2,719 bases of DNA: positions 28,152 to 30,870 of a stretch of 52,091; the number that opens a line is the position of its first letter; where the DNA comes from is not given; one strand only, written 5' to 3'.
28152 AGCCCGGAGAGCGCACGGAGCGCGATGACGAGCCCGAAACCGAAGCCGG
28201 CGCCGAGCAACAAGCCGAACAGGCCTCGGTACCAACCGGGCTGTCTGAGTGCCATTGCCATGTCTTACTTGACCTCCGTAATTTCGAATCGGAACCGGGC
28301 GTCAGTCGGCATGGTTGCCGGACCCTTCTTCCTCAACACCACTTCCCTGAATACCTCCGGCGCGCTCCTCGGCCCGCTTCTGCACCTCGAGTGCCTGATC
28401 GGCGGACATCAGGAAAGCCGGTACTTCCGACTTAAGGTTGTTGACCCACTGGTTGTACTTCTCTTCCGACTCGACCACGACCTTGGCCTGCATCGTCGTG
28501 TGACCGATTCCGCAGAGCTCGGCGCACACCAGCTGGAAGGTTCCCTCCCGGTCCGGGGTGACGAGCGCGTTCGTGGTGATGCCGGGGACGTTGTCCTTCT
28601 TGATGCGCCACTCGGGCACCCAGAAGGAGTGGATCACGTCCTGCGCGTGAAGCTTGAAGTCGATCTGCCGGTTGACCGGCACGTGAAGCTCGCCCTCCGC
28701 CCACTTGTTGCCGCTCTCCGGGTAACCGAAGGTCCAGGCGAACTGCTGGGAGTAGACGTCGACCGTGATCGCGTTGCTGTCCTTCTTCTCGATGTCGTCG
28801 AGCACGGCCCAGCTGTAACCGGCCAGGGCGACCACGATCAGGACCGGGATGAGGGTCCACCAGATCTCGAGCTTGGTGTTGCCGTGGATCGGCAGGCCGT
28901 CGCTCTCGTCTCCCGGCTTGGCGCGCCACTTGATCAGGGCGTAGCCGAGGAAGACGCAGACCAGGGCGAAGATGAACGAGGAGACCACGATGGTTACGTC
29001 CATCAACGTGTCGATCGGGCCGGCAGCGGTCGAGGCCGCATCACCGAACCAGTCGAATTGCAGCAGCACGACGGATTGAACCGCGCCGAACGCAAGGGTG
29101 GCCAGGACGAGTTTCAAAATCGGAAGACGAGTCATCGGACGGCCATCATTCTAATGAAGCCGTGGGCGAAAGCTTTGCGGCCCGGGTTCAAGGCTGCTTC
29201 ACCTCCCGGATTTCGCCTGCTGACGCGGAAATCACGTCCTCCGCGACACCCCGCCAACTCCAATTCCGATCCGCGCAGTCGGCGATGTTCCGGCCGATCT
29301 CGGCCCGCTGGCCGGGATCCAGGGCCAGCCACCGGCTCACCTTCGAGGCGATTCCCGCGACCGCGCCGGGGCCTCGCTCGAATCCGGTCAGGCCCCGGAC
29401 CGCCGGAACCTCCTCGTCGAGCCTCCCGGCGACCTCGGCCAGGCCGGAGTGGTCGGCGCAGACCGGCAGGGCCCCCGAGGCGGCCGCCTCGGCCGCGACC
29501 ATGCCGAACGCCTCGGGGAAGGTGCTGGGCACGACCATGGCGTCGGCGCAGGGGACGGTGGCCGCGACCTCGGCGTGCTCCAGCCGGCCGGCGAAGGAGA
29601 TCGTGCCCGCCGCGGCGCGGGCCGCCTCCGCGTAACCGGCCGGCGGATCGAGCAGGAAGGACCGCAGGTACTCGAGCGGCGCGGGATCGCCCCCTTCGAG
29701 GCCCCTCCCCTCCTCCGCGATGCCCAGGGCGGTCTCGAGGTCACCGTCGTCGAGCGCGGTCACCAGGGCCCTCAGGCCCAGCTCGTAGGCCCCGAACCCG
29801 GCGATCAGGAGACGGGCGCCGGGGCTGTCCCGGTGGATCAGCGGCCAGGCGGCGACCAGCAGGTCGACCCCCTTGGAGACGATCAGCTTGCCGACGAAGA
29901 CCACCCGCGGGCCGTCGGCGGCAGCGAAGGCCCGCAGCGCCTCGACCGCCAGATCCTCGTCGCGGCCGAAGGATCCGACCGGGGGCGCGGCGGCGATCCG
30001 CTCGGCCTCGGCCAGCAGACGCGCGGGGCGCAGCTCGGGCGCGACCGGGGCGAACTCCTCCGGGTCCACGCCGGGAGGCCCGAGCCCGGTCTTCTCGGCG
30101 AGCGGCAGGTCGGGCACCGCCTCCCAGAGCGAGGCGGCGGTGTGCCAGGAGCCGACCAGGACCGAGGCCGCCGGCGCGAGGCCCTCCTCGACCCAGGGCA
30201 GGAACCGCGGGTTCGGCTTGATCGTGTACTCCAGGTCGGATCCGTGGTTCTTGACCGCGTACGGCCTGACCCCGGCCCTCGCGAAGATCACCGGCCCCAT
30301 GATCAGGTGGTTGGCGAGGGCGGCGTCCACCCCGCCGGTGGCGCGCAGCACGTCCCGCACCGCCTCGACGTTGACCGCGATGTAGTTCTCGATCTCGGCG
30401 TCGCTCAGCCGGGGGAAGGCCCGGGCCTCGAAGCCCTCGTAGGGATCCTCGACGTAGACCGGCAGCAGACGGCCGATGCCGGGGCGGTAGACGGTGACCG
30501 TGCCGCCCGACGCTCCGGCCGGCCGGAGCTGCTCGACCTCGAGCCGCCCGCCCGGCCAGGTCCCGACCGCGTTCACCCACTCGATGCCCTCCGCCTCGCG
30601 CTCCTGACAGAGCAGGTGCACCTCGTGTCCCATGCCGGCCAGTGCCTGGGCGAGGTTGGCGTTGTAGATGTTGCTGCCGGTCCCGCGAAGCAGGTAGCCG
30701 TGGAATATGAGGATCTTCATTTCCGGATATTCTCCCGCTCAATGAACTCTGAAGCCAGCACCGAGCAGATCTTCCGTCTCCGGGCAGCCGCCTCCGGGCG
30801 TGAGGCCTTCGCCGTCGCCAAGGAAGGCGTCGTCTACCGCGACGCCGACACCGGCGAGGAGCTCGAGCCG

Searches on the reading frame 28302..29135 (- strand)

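Call 17: search_protein_families(library=ncbifam, proteins=[window:28302-29135:-], max_evalue=0.001)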
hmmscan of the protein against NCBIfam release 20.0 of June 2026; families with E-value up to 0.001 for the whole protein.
window:28302-29135:- (277 aa): 6 families
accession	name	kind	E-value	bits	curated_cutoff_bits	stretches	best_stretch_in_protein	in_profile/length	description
TIGR02866.1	CoxB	equivalog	3.2e-57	193.4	147.7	1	37-232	5-202/202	cytochrome c oxidase subunit II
NF050117.1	aa3_CtaC_Actin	exception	3.2e-40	137.9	250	1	12-232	10-243/244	aa3-type cytochrome oxidase subunit II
TIGR01432.1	QOXA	equivalog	3.7e-29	101.7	240.95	1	44-234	32-226/227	cytochrome aa3 quinol oxidase subunit II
TIGR01433.1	CyoA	equivalog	1.1e-21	77.3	266.2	1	50-235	37-226/226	ubiquinol oxidase subunit II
NF007816.0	PRK10525.1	equivalog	8.7e-19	67.8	511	1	60-238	60-242/318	cytochrome o ubiquinol oxidase subunit II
TIGR04246.1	nitrous_NosZ_Gp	equivalog_domain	3.5e-05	22.3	625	1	163-222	518-577/578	Sec-dependent nitrous-oxide reductase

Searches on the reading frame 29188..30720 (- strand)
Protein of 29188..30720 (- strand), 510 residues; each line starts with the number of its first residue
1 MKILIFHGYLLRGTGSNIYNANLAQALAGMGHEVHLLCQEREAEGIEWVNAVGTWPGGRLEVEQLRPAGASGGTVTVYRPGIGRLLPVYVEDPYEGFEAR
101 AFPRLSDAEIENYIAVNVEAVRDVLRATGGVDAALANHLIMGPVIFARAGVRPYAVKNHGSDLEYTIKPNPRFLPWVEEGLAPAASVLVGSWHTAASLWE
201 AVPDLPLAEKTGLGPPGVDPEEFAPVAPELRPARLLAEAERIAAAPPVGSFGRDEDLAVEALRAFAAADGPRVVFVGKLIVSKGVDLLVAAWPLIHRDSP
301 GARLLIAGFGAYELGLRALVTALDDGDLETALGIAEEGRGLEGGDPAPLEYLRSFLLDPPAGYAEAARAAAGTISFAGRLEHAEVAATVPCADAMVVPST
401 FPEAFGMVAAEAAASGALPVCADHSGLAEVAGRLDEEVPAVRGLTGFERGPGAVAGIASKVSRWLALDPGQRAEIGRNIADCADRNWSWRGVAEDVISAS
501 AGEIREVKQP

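Call 60: search_protein_families(library=pfam, proteins=[window:29188-30720:-], max_evalue=0.001)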
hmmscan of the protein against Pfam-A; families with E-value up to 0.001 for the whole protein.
window:29188-30720:- (510 aa): 5 families
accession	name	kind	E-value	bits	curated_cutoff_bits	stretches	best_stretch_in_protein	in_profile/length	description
PF00534.26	Glycos_transf_1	-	6.2e-16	58.8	26.4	2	373-478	74-168/172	Glycosyl transferases group 1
PF13692.12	Glyco_trans_1_4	-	3.7e-15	56.9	27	2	368-432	54-118/142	Glycosyl transferases group 1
PF20706.3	GT4-conflict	-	1.1e-06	28.3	26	1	382-434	272-323/385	Family 4 Glycosyltransferase in conflict systems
PF13439.12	Glyco_transf_4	-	1.2e-06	29.1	28.5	1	15-56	3-47/170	Glycosyltransferase Family 4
PF13579.12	Glyco_trans_4_4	-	4.1e-06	27.7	29.7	1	14-190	1-133/158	Glycosyl transferase 4-like domain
